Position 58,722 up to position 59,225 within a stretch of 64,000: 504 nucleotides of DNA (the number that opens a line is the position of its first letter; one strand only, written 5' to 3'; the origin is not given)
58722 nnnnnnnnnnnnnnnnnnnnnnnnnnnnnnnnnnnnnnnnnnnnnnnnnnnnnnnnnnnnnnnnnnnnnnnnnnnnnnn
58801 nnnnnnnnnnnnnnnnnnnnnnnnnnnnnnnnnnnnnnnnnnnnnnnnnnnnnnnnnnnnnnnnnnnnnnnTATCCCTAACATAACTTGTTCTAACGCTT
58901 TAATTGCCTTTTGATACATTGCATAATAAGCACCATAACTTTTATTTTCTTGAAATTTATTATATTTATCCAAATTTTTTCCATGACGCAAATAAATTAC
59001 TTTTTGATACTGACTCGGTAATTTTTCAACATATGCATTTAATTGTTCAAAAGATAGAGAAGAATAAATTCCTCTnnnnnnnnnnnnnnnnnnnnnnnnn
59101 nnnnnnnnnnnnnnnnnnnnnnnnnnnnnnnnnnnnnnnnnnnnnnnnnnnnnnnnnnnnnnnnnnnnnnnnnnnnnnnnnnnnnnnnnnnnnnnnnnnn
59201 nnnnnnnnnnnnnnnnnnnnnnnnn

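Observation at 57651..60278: A giant 875-aa sigma factor combines a complete sporulation-type sigma core with four to five tandem region-4-like modules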

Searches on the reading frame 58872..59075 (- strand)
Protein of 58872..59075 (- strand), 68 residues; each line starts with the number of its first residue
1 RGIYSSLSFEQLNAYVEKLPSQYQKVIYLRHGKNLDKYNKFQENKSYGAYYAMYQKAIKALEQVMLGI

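Call 13: search_solved_structures(query=A1, max_evalue=10, show_alignments=3)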
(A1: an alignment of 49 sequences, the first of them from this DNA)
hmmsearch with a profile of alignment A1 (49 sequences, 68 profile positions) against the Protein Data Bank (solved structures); distinct sequences matched with E-value up to 10: 4.
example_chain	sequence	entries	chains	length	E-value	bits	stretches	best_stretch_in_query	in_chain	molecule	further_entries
2yxy_A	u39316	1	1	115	0.4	13.9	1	2-25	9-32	Hypothetical conserved protein, GK0453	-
4fcz_B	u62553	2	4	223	0.86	12.8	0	6-40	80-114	Toluene-tolerance protein | Toluene tolerance protein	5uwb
4hcw_A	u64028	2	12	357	1.2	12.3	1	38-67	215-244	thiaminase-I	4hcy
5w9a_A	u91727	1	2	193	2.8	11.2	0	33-63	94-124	Tripartite motif-containing protein 5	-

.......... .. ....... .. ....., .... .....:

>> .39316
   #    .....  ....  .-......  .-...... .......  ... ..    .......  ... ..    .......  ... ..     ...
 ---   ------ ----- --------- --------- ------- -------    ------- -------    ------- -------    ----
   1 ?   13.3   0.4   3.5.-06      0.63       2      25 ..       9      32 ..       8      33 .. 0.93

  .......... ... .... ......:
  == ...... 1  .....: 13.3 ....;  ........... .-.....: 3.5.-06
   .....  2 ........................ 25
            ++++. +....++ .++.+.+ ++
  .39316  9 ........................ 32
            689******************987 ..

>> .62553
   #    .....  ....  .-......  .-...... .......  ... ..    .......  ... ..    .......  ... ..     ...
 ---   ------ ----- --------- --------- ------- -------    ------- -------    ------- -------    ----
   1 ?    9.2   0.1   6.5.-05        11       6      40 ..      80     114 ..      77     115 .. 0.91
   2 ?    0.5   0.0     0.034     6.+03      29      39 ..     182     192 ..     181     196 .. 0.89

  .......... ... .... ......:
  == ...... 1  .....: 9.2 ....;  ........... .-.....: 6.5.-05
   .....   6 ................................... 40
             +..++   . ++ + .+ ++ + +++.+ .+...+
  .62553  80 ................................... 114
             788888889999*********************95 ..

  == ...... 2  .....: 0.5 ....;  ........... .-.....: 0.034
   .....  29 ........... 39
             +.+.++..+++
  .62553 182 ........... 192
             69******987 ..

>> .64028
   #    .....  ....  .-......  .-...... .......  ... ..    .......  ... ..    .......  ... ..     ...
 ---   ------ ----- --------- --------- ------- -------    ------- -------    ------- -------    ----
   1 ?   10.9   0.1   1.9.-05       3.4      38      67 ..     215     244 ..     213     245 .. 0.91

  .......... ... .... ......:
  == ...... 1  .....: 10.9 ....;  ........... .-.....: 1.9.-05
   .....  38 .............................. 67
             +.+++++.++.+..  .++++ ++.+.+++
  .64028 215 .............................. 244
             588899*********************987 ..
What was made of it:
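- Tried and rejected: The repeat profile against PDB sequences with HMMER gave no sigma hit (call 13).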

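Call 14: search_protein_families(library=pfam, alignment_id=A1, max_evalue=1)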
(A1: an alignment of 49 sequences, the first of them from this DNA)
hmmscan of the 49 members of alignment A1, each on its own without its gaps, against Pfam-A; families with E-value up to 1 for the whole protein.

A. member 1, seq(68 aa): 2 families
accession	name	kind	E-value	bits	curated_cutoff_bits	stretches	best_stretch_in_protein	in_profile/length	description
PF08281.18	Sigma70_r4_2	-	0.021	14.9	25.7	1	10-34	2-26/54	Sigma-70, region 4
PF20018.4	VMAP-M14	-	0.13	12.5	27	1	10-52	84-125/132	vWA-MoxR associated protein middle region (VMAP-M) 14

B. families by the number of members that match (of 49 scanned): 34 families (the first 25 are shown)
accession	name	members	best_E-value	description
PF08281.18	Sigma70_r4_2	6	0.0059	Sigma-70, region 4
PF04545.22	Sigma70_r4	5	0.0024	Sigma-70, region 4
PF24555.1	CC4_CEP85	2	0.0042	Centrosomal protein of 85 kDa-like, CC4 coiled-coil domain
PF24905.1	TTC3_9th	2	0.048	TTC3, helical domain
PF12174.13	RST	1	0.006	RCD1-SRO-TAF4 (RST) plant domain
PF25100.1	DUF7809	1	0.011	Domain of unknown function (DUF7809)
PF13905.12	Thioredoxin_8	1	0.016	Thioredoxin-like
PF05062.17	RICH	1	0.019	RICH domain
PF16187.10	Peptidase_M16_M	1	0.022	Middle or third domain of peptidase_M16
PF01108.23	Tissue_fac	1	0.028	Tissue factor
PF03439.18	Spt5-NGN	1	0.031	Early transcription elongation factor of RNA pol II, NGN section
PF07956.16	DUF1690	1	0.033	Protein of Unknown function (DUF1690)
PF23830.1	DUF7200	1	0.047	Domain of unknown function (DUF7200)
PF09205.15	DUF1955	1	0.048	Domain of unknown function (DUF1955)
PF10975.14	DUF2802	1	0.051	Protein of unknown function (DUF2802)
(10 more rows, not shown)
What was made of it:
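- On Sigma region 4 domain (applied to each repeat): The listed hit scores 14.9 bits against a gathering score of 25.7, and the best E-values are 0.002-0.006 (call 14).
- Closest known: Canonical sigma region 4. Different: Single copies score below Pfam gathering (call 14).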

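Call 23: predict_structure(alignment_id=A1)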
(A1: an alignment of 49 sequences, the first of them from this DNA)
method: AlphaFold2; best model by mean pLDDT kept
length: 68 residues; sequences in the alignment: 49
mean_pLDDT: 92.8   pTM: 0.78
mean pLDDT of the five models: 92.8, 91.6, 91.3, 89.7, 88.8
residues with pLDDT >= 90: 55; 70-90: 13; 50-70: 0; < 50: 0
segments of 3 or more residues with pLDDT < 50: none
pLDDT, mean of each block of 10 residues (from residue 1): 89 97 96 93 86 96 94
secondary structure, 60 per line:
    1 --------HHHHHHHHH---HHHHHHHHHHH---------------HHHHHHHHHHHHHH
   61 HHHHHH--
elements in order: H9-17 H21-31 H47-66
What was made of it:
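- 58881..59069 (-): Repeat 2 (aa 404-466, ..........). This is the unit modelled by AlphaFold. AF2 pLDDT 92.8 with three helices (call 23).
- On Sigma region 4 domain (applied to each repeat): AF2 pLDDT 92.8 (call 23).
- AF2 pLDDT 92.8 with helices at 9-17, 21-31 and 47-66 and a loop at 32-46 (call 23). The first HTH helix is missing (call 23). The repeat model is confident (call 23).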

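Call 26: fold_search(model_id=the predicted structure, library=pdb)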
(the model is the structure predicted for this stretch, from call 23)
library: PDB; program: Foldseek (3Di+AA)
matches with E <= 10: 169; with E <= 0.001: 0
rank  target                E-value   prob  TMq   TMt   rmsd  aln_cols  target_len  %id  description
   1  3vep_H                2.6e-01  0.98  0.62  0.60   3.2        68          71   16  Crystal structure of SigD4 in complex with its negative regulator RsdA (released 2013-02-13)
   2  3vep_D                3.8e-01  0.97  0.64  0.64   3.1        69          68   16  Crystal structure of SigD4 in complex with its negative regulator RsdA (released 2013-02-13)
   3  3vep_A                5.1e-01  0.95  0.62  0.60   3.2        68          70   16  Crystal structure of SigD4 in complex with its negative regulator RsdA (released 2013-02-13)
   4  3vfz_A                5.7e-01  0.91  0.56  0.61   3.2        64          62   16  Crystal structure of -35 promoter binding domain of SigD of Mycobacterium tuberculosis (released 2013-02-13)
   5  7kug_B                8.6e-01  0.96  0.62  0.48   2.3        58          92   17  Fe-S cluster-bound transcription activator WhiB7 in complex with the SigmaAr4-RNAP Beta flap tip chimera (released 2021-06-30)
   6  7kug_D                8.6e-01  0.95  0.62  0.46   2.4        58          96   17  Fe-S cluster-bound transcription activator WhiB7 in complex with the SigmaAr4-RNAP Beta flap tip chimera (released 2021-06-30)
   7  9m9e_F                9.1e-01  0.80  0.57  0.24   5.0        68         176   12  Structural Basis of Pausing During Transcription Initiation in Mycobacterium tuberculosis (released 2026-01-14)
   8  3vfz_B                9.1e-01  0.54  0.47  0.49   4.3        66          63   15  Crystal structure of -35 promoter binding domain of SigD of Mycobacterium tuberculosis (released 2013-02-13)
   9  9fog_F                9.7e-01  0.93  0.71  0.17   4.1        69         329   20  Ap3G bound in de novo transcription initiation T. thermophilus RNA polymerase complex with TC DNA template (released 2025-12-17)
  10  5e18_F                9.7e-01  0.91  0.66  0.16   4.3        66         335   21  T. thermophilus transcription initiation complex having a YYY discriminator sequence and a nontemplate-strand length c (released 2016-03-09)
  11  4g6d_A                9.7e-01  0.82  0.54  0.58   3.0        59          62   20  G1 ORF67 / Staphyloccus aureus sigmaA domain 4 complex (released 2013-01-23)
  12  6ono_D                9.7e-01  0.72  0.49  0.48   3.1        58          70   17  Complex structure of WhiB1 and region 4 of SigA in C2221 space group (released 2019-11-27)
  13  6lts_F                1.0e+00  0.90  0.65  0.16   4.3        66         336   21  Crystal structure of Thermus thermophilus transcription initiation complex comprising a truncated sigma finger (released 2020-03-11)
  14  9a58_A                1.0e+00  0.84  0.63  0.14   4.1        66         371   23  Integrative model of SIGA-RPOC by crosslinking MS and deep learning (released 2024-09-18)
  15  5tjg_F                1.1e+00  0.89  0.65  0.16   4.3        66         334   21  Thermus aquaticus delta1.1-sigmaA holoenzyme/downstream-fork promoter complex with an open clamp (released 2017-06-21)
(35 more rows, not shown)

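Call 40: search_protein_representatives(alignment_id=A1)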
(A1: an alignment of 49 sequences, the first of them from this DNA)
Query: 49 sequences, 68 profile positions. Proteins with E-value up to 0.001 (for the whole library): 424; up to 1e-10: 199; up to 1e-30: 58. The best 150 are listed.
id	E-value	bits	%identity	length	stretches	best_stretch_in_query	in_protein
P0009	8.8e-172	573.5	-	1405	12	6-68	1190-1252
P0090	6.6e-151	506.6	-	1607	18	4-67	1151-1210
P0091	2.6e-150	504.7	-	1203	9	1-67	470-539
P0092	3.9e-140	472.1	-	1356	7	1-68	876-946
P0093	9.0e-134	451.7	-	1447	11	3-68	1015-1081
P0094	3.8e-131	443.3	-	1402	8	1-67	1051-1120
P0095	4.1e-129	436.8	-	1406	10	2-67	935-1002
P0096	1.8e-112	383.4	-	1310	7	3-65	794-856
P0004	1.0e-95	329.7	-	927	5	2-66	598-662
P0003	1.5e-94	326.0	-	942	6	1-67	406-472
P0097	1.5e-86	300.4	-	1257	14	4-68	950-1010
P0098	3.5e-83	289.6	-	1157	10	2-43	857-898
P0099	2.4e-73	258.1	-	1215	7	2-68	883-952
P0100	6.5e-68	240.7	-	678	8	5-66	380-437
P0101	6.1e-67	237.6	-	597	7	4-43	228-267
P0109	7.4e-56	202.1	-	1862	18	5-67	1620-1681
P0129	4.9e-36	138.6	-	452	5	2-67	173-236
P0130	7.6e-35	134.8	-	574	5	4-67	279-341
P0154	3.2e-28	113.6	-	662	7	4-67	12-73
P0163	1.1e-25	105.5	-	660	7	3-67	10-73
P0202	1.4e-18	82.7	-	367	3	2-67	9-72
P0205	3.0e-18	81.6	-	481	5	4-62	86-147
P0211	3.9e-17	78.0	-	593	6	4-31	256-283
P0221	3.1e-16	75.1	-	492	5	3-67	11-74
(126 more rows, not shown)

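Call 78: search_protein_families(library=pfam, proteins=[P0129, P0130, P0154, P0163, P0202, P0205, P0211, P0221, P0109, P0090], max_evalue=0.01)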
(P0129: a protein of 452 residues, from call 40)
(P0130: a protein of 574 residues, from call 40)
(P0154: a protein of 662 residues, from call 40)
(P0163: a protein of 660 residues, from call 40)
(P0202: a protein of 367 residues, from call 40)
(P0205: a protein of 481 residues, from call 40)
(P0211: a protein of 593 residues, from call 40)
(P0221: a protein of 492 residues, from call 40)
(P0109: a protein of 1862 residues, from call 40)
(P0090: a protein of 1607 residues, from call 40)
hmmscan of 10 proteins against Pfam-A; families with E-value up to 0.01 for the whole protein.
P0129 (452 aa): 16 families
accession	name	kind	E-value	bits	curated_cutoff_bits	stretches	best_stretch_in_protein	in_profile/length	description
PF04545.22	Sigma70_r4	-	2.7e-11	43.2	24.1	0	344-363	2-21/50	Sigma-70, region 4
PF18039.7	UBA_6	-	6e-10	39.4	23.5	0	14-29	13-28/42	UBA-like domain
PF13684.11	FakA-like_C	-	2.6e-08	34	23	0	179-222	151-194/216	Fatty acid kinase subunit A-like, C-terminal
PF04699.19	P16-Arc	-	7.1e-07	30.2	21.9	0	236-275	63-102/150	ARP2/3 complex 16 kDa subunit (p16-Arc)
PF12646.12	DUF3783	-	3.1e-05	24.3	27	0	90-111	4-25/56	Domain of unknown function (DUF3783)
PF21982.2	RecX_HTH1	-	8.7e-05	22.9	26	0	12-24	26-38/40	RecX, first three-helix domain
PF07499.19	RuvA_C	-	0.0002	22.2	24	0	335-349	15-29/47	RuvA, C-terminal domain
PF08281.18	Sigma70_r4_2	-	0.0002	21.4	25.7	0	181-206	2-27/54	Sigma-70, region 4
PF07299.16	EF-G-binding_N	-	0.0006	20.7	27.1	0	6-34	28-56/83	Elongation factor G-binding protein, N-terminal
PF14163.11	SieB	-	0.0013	18.7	26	0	315-356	46-87/147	Super-infection exclusion protein B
PF12024.13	DUF3512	-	0.0014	18.9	23.4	0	233-287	85-140/186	Domain of unknown function (DUF3512)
PF18152.6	DAHP_snth_FXD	-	0.0032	17.7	27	0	93-110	8-25/67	DAHP synthase ferredoxin-like domain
PF06698.16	DUF1192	-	0.0046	17.5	25.5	0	169-193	11-35/58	Protein of unknown function (DUF1192)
PF11417.13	Inhibitor_G39P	-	0.0069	17.3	22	0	321-347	28-54/69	Loader and inhibitor of phage G40P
PF20121.4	DUF6511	-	0.0083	16.9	28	0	11-24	32-45/69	Family of unknown function (DUF6511)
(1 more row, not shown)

P0130 (574 aa): 5 families
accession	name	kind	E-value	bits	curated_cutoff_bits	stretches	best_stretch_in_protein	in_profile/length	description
PF04545.22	Sigma70_r4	-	4e-14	52.3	24.1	0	290-310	1-21/50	Sigma-70, region 4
PF08281.18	Sigma70_r4_2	-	3.8e-06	26.9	25.7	0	285-311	2-28/54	Sigma-70, region 4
PF23191.1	WH_MCM3_C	-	4.2e-06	27.3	27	0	404-434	2-33/77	MCM3-like, winged helix domain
PF20811.2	PARG_cat_N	-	0.0022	18.6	25.6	0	167-189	89-111/118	Poly (ADP-ribose) glycohydrolase (PARG), helical domain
PF07299.16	EF-G-binding_N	-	0.0034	18.3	27.1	0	174-204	27-57/83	Elongation factor G-binding protein, N-terminal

P0154 (662 aa): 4 families
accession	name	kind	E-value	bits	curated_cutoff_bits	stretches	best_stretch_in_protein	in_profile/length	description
PF18039.7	UBA_6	-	1e-08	35.5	23.5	0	488-504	12-28/42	UBA-like domain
PF08281.18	Sigma70_r4_2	-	6.1e-08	32.6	25.7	0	252-279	2-29/54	Sigma-70, region 4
PF07499.19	RuvA_C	-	4.2e-05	24.4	24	0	328-342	14-28/47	RuvA, C-terminal domain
PF12646.12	DUF3783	-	0.0028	18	27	0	485-512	4-30/56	Domain of unknown function (DUF3783)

P0163 (660 aa): 4 families
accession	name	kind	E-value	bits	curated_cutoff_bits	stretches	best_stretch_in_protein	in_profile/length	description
PF08281.18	Sigma70_r4_2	-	7.8e-08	32.3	25.7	0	17-43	2-28/54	Sigma-70, region 4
PF04545.22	Sigma70_r4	-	2.6e-06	27.3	24.1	0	22-42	1-21/50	Sigma-70, region 4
PF18039.7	UBA_6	-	0.00026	21.4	23.5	0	338-353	13-28/42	UBA-like domain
PF12646.12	DUF3783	-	0.0028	18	27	0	335-355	5-25/56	Domain of unknown function (DUF3783)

P0202 (367 aa): 3 families
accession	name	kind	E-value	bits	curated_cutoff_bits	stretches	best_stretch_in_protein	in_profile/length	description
PF04545.22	Sigma70_r4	-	6.4e-11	42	24.1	0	172-193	1-22/50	Sigma-70, region 4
PF08281.18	Sigma70_r4_2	-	2.2e-09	37.3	25.7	0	167-194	2-29/54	Sigma-70, region 4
PF13684.11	FakA-like_C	-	7.5e-05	22.6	23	0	165-202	151-188/216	Fatty acid kinase subunit A-like, C-terminal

P0205 (481 aa): 2 families
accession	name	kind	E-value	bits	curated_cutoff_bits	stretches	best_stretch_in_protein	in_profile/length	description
PF08281.18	Sigma70_r4_2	-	5e-11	42.5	25.7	0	92-117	2-27/54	Sigma-70, region 4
PF04545.22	Sigma70_r4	-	0.0064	16.4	24.1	0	97-117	1-21/50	Sigma-70, region 4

P0211 (593 aa): 3 families
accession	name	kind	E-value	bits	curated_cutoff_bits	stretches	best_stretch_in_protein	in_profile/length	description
PF08281.18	Sigma70_r4_2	-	0.0003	20.8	25.7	0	262-283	2-23/54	Sigma-70, region 4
PF18039.7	UBA_6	-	0.0033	17.8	23.5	0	259-271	13-25/42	UBA-like domain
PF04545.22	Sigma70_r4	-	0.0066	16.4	24.1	0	268-287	2-18/50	Sigma-70, region 4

P0221 (492 aa): 2 families
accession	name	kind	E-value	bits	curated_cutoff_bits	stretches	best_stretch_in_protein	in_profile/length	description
PF04545.22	Sigma70_r4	-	0.00013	21.8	24.1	0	23-42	1-20/50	Sigma-70, region 4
PF18039.7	UBA_6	-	0.003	18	23.5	0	15-28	13-26/42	UBA-like domain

P0109 (1862 aa): 3 families
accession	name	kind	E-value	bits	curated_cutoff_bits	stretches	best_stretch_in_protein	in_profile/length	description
PF20053.4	WC-rich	-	9.4e-12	45.5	24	0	808-836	49-77/106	Wolframin cysteine-rich domain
PF16901.10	DAO_C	-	6.4e-05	23.3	31.4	0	301-339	26-64/126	C-terminal domain of alpha-glycerophosphate oxidase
PF04287.17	DUF446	-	0.0099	16.3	25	0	1091-1151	37-95/98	tRNA pseudouridine synthase C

P0090 (1607 aa): 4 families
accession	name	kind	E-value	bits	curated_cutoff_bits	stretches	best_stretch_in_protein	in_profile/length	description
PF08281.18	Sigma70_r4_2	-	9.3e-13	48.1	25.7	0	366-396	2-32/54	Sigma-70, region 4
PF04545.22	Sigma70_r4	-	2.6e-10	40.1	24.1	0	509-527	1-19/50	Sigma-70, region 4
PF18039.7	UBA_6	-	1.3e-05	25.6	23.5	0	363-376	13-26/42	UBA-like domain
PF08938.16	HBS1_N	-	0.0027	18.5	26.4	0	1035-1063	15-43/78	HBS1 N-terminus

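Call 81: find_homologous_proteins(query=P0130, max_evalue=0.00001)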
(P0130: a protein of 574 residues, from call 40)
Query P0130 (574 aa): 70 proteins with E <= 0.00001 among 8000 candidates.
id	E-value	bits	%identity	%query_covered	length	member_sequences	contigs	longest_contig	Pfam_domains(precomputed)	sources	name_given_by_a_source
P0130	0.0e+0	1242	100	100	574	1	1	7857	PF23191.2,PF04545.23,PF08281.19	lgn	-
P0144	3.3e-73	266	28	82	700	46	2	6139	PF04545.23,PF04542.21,PF08281.19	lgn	-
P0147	1.2e-70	257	30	95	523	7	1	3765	PF23130.2,PF05263.18,PF04545.23,PF08281.19,PF03448.23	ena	-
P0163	4.0e-68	249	29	92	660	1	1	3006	PF05263.18,PF04545.23,PF08281.19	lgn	-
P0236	4.2e-66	242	34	85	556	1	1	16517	PF12024.14,PF18039.8,PF04545.23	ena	-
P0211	9.2e-51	192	27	93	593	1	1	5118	-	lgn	-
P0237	2.3e-47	180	30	92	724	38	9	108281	PF04545.23,PF04542.21,PF08281.19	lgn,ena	-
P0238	6.9e-44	169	35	48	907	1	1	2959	PF04545.23,PF04542.21,PF04539.23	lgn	-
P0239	4.0e-43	166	30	82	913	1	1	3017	PF04545.23,PF04542.21,PF08281.19,PF04539.23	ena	-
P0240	6.0e-42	162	40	43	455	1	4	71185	PF04545.23,PF04542.21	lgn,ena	-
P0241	5.6e-40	156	30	82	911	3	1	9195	PF04545.23,PF04542.21,PF08281.19,PF04539.23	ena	-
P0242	4.3e-38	150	26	94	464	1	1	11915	-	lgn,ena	-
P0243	6.2e-38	149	29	82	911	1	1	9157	PF04545.23,PF04542.21,PF08281.19,PF04539.23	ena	-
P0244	4.7e-36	143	37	43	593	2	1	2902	PF04545.23,PF04542.21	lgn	-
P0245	1.2e-33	135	28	82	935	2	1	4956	PF04545.23,PF04542.21,PF08281.19,PF04539.23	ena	-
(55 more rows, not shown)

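Call 82: find_encoding_contigs(protein=P0236, flank=6000, max_places=1)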
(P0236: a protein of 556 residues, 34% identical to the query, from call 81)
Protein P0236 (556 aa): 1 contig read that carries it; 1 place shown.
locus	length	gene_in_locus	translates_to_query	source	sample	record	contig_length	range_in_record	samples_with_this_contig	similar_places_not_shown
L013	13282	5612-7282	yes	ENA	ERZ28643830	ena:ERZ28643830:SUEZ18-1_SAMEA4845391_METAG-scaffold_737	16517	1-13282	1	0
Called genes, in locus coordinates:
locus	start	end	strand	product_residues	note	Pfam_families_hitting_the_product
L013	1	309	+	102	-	?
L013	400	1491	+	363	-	PF00535:Glycos_transf_2 (weak), PF13428:TPR_14 (faint), PF00515:TPR_1 (faint), PF07719:TPR_2 (faint), PF13424:TPR_12 (faint), PF13374:TPR_10 (faint), PF13181:TPR_8 (faint)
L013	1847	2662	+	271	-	-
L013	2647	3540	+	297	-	PF02811:PHP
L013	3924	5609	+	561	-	PF00140:Sigma70_r1_2, PF04542:Sigma70_r2, PF04539:Sigma70_r3, PF08281:Sigma70_r4_2 (faint), PF04545:Sigma70_r4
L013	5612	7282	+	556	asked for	PF12024:DUF3512 (faint), PF18039:UBA_6 (faint), PF04545:Sigma70_r4 (faint)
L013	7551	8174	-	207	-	PF00271:Helicase_C (weak), PF13307:Helicase_C_2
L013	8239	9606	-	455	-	-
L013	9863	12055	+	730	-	PF23139:OB_YrrC, PF14490:HHH_RecD2, PF05970:PIF1 (faint), PF13086:AAA_11 (weak), PF13604:AAA_30, PF13245:AAA_19, PF18335:SH3_13, PF13538:UvrD_C_2, +1 more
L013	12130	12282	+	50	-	-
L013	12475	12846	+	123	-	-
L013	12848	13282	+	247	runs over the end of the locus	PF00106:adh_short, PF08659:KR, PF13561:adh_short_C2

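Call 83: find_encoding_contigs(protein=P0242, flank=6000, max_places=1)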
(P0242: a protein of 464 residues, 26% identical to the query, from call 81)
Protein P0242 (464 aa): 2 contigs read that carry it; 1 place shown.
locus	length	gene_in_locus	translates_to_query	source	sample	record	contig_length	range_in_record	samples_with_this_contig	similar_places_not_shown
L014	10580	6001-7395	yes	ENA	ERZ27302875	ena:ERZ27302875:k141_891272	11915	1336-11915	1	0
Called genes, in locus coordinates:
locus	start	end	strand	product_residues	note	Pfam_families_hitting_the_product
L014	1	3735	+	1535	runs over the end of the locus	PF01580:FtsK_SpoIIIE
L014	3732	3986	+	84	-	-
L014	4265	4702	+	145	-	-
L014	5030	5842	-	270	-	PF01048:PNP_UDP_1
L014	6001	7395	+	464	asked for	-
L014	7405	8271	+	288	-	-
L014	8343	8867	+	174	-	PF12685:SpoIIIAH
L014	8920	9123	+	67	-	PF00196:GerE, PF04545:Sigma70_r4, PF08281:Sigma70_r4_2, PF08279:HTH_11 (faint), PF14493:HTH_40 (weak), PF04967:HTH_10 (faint)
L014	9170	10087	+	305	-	PF10646:Germane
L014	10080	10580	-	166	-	?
